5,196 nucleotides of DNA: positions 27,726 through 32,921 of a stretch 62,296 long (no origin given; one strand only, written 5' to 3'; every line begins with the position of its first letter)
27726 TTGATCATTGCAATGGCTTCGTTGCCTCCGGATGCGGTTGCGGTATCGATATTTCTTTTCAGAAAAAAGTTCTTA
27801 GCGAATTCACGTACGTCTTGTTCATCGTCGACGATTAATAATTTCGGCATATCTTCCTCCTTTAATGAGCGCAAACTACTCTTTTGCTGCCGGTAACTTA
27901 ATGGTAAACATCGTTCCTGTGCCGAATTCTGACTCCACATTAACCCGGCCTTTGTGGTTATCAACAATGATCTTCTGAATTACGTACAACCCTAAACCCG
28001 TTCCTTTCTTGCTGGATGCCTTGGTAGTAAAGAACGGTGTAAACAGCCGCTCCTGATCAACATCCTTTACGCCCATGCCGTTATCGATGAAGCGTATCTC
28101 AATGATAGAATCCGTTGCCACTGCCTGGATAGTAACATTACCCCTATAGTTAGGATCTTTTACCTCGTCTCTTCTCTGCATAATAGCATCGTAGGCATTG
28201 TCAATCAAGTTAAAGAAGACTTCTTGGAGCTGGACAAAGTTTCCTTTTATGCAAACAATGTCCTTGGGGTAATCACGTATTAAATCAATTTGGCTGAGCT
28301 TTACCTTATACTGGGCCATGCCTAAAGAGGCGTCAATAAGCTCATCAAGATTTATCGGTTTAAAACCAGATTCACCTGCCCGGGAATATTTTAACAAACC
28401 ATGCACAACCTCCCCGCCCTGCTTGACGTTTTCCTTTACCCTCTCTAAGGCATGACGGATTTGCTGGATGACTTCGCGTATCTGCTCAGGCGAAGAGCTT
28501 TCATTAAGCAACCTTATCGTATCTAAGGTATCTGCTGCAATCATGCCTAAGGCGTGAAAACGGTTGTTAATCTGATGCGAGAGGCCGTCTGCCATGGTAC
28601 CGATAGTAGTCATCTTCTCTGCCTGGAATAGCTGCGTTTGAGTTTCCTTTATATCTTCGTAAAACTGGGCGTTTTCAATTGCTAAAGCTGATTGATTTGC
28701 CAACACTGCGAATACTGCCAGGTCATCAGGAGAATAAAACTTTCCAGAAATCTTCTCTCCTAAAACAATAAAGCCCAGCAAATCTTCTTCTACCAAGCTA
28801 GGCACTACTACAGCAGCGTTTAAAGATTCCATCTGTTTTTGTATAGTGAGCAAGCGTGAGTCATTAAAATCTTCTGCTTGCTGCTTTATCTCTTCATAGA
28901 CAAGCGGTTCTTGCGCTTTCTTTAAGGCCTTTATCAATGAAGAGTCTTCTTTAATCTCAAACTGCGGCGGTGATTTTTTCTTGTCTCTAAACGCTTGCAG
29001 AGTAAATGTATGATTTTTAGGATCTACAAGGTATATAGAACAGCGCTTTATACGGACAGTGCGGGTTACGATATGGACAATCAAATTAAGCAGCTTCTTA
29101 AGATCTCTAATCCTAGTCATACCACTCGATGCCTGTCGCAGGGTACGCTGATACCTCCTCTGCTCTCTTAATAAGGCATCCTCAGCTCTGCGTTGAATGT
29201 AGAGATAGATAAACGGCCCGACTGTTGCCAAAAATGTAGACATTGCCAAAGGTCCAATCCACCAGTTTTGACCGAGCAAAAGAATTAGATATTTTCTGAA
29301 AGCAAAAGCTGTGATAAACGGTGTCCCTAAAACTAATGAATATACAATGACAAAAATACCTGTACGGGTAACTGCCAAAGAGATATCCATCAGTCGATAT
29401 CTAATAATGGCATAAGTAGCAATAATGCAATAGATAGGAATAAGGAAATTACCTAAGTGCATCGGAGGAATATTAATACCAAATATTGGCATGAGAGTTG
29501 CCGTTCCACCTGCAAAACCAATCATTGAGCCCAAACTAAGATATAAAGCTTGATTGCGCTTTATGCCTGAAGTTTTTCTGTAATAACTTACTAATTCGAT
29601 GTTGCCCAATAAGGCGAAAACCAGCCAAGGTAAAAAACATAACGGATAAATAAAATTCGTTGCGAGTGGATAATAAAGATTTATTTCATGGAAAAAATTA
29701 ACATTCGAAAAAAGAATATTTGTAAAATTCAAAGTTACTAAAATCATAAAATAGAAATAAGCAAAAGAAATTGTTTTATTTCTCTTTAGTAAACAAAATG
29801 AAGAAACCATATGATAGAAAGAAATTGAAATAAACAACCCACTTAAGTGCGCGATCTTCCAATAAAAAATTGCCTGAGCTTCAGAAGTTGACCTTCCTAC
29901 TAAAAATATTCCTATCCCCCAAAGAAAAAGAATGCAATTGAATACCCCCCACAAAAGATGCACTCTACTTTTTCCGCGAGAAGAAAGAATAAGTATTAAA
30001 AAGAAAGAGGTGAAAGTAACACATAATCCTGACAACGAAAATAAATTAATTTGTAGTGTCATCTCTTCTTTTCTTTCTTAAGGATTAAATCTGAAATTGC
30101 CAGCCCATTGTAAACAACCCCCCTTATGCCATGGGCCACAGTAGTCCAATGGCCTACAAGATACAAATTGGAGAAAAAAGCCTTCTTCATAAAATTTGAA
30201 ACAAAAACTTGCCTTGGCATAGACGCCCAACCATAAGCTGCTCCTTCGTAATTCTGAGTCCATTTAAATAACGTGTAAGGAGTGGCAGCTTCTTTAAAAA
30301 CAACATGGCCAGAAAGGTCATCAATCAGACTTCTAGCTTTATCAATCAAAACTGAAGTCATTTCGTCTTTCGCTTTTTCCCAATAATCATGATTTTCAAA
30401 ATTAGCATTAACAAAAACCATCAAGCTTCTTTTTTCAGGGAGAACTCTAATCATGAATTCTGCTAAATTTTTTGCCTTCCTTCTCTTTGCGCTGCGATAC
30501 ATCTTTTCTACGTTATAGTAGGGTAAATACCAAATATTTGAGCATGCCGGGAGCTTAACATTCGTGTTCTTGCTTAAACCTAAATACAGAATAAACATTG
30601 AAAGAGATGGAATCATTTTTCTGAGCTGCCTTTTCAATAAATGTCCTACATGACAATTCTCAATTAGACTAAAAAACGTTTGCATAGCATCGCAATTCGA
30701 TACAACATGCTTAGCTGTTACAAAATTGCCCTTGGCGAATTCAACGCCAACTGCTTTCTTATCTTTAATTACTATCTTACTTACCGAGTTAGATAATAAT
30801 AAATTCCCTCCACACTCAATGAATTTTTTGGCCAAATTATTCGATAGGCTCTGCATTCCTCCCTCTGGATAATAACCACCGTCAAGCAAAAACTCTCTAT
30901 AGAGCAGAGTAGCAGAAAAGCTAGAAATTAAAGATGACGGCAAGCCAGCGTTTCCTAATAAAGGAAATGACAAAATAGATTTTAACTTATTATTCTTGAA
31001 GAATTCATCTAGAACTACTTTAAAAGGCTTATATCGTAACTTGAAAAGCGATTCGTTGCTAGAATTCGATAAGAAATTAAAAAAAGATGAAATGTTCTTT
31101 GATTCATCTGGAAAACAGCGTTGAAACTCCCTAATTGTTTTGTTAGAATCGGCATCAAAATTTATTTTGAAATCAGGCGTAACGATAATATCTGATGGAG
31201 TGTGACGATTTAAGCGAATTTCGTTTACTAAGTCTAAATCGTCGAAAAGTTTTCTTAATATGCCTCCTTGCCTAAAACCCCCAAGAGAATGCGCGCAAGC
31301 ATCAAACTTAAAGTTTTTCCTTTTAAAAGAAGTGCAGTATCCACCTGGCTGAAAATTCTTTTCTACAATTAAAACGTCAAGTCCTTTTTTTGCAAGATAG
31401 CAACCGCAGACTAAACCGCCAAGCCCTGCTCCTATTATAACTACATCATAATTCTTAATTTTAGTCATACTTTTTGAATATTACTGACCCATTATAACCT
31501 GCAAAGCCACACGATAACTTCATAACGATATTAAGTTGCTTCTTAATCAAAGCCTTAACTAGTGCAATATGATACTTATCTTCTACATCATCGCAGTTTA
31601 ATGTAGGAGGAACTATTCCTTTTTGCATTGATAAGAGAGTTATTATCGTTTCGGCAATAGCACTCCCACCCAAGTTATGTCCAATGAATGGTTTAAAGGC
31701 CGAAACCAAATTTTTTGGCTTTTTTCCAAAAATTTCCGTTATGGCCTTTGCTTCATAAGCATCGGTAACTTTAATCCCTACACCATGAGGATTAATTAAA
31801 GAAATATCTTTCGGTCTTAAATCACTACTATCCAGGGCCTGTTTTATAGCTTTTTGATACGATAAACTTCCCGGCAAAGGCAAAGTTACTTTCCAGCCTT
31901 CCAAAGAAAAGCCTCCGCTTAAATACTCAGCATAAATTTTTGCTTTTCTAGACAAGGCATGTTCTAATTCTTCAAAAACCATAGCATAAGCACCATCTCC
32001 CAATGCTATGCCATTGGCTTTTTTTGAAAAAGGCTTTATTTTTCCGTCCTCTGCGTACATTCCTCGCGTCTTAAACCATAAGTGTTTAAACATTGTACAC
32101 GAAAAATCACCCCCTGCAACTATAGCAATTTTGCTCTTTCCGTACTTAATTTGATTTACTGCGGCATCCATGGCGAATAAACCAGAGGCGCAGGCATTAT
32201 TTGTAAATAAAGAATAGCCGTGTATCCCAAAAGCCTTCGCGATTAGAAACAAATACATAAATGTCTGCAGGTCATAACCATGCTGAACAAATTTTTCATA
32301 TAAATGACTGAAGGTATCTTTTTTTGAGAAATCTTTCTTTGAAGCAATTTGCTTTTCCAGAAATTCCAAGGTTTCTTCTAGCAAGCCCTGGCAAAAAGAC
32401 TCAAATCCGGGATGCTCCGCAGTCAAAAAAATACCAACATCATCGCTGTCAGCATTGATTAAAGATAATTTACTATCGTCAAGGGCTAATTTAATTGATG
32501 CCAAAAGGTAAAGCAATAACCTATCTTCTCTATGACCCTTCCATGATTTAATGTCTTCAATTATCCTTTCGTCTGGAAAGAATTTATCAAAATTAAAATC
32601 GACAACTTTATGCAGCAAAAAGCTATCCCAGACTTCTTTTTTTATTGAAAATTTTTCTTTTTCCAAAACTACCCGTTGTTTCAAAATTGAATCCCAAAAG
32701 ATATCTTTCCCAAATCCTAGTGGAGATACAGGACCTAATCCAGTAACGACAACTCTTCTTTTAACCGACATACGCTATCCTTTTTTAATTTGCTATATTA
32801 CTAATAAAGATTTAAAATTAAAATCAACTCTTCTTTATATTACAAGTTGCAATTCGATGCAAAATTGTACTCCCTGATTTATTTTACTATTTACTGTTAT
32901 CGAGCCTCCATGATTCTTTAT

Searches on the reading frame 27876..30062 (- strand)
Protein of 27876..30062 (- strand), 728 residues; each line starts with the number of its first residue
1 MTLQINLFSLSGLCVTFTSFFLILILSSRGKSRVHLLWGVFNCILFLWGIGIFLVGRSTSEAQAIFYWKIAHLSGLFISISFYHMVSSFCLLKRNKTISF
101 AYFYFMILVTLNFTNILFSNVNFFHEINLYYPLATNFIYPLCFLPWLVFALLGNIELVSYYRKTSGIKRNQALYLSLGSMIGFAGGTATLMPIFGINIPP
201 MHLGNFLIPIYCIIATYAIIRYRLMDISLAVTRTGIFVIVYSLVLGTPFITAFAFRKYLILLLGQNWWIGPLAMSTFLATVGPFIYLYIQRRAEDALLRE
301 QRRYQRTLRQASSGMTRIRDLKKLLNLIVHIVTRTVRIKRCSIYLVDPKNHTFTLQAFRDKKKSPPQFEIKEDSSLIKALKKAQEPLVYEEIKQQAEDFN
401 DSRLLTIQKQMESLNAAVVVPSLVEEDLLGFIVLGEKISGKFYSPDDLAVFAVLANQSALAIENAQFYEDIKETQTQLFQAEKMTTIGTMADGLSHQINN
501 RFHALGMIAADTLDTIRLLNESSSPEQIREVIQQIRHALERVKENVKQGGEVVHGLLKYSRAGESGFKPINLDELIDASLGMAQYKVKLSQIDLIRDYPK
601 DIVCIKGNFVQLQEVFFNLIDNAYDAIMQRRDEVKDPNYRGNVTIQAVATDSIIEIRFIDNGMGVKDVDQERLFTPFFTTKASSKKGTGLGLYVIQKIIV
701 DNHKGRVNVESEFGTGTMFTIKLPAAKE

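Call 61: search_protein_families(library=pfam, proteins=[window:27876-30062:-], max_evalue=0.00001)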
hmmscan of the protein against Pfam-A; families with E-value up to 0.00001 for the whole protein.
window:27876-30062:- (728 aa): 5 families
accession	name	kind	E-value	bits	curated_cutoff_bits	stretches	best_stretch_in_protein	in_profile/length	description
PF02518.31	HATPase_c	-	3.2e-22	79.5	26.4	1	610-726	4-110/111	Histidine kinase-, DNA gyrase B-, and HSP90-like ATPase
PF13492.12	GAF_3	-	3.7e-11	44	27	1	320-464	1-129/129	GAF domain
PF01590.32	GAF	-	3.7e-09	37.7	22.4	1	320-462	1-133/133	GAF domain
PF16927.11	HisKA_7TM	-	5.8e-08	33.3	28.6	1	15-227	5-222/224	N-terminal 7TM region of histidine kinase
PF13185.12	GAF_2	-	5.1e-07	30.4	28.6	1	319-463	2-136/136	GAF domain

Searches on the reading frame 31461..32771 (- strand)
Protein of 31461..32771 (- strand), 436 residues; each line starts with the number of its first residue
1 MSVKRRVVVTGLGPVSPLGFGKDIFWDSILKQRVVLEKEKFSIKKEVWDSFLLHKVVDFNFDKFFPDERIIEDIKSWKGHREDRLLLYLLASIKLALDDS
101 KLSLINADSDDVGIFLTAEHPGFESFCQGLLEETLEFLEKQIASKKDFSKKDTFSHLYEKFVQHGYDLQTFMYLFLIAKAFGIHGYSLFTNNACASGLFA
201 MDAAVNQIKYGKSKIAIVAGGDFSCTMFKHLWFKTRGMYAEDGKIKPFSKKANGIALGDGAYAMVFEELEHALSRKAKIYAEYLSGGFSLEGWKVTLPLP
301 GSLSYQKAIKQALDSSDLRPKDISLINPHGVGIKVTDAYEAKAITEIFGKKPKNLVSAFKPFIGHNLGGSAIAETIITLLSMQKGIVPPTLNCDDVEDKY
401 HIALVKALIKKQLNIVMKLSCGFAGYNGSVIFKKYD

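Call 61: search_protein_families(library=pfam, proteins=[window:31461-32771:-], max_evalue=0.00001)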
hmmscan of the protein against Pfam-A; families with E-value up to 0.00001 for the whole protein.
window:31461-32771:- (436 aa): 2 families
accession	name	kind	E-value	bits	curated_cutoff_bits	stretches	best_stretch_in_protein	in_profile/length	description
PF00109.32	ketoacyl-synt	-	1.3e-26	94.2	20.8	1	5-272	2-252/252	Beta-ketoacyl synthase, N-terminal domain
PF02801.28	Ketoacyl-synt_C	-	1.2e-25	90.3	20.8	1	280-393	1-118/119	Beta-ketoacyl synthase, C-terminal domain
